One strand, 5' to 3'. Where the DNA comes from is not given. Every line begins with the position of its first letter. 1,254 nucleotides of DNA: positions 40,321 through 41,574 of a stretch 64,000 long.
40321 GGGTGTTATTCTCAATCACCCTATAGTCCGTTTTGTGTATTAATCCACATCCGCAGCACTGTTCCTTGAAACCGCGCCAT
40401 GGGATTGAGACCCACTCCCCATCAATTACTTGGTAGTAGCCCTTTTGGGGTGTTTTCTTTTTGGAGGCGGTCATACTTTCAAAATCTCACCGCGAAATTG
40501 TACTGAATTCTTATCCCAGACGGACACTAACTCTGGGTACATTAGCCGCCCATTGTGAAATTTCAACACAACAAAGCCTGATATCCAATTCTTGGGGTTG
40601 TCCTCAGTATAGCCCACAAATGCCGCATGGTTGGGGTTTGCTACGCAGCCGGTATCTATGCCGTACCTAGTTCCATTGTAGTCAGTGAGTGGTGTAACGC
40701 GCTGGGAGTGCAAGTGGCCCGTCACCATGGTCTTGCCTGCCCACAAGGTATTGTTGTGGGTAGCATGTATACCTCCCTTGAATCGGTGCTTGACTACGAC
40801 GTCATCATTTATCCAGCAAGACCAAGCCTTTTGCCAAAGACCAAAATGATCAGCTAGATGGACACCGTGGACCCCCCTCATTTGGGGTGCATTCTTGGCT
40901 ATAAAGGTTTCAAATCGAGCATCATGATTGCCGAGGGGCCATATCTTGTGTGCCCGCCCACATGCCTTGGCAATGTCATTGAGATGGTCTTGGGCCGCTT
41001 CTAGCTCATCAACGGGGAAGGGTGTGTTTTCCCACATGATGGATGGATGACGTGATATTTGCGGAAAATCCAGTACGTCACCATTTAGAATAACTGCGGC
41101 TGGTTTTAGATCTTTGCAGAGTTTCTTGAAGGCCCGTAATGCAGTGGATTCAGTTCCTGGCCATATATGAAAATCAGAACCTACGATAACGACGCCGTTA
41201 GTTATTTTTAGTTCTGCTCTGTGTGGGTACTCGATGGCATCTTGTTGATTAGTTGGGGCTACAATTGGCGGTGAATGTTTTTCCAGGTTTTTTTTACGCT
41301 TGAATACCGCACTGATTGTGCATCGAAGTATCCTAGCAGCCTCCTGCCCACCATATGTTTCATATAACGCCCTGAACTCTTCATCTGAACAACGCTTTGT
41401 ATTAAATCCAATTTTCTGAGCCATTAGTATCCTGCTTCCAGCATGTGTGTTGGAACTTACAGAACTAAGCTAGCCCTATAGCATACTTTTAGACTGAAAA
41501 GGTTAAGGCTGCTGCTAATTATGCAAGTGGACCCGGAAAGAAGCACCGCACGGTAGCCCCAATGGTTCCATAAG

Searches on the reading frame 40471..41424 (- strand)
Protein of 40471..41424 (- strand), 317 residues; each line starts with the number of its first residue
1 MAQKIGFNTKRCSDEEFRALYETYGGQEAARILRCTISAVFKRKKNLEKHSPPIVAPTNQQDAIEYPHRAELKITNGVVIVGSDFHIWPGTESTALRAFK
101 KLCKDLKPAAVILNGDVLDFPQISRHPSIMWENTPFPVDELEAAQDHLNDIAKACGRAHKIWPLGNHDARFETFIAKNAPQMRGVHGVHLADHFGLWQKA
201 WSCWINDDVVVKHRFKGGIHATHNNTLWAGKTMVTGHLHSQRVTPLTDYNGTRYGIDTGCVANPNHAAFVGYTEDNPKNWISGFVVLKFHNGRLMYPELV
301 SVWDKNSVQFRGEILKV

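Call 21: search_protein_families(library=pfam, max_evalue=0.001, proteins=[window:40471-41424:-])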
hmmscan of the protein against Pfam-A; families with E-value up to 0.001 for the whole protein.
window:40471-41424:- (317 aa): 1 family
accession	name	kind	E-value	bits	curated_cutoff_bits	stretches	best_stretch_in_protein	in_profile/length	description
PF00149.33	Metallophos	-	7.9e-05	23.6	21.5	1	79-198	3-104/191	Calcineurin-like phosphoesterase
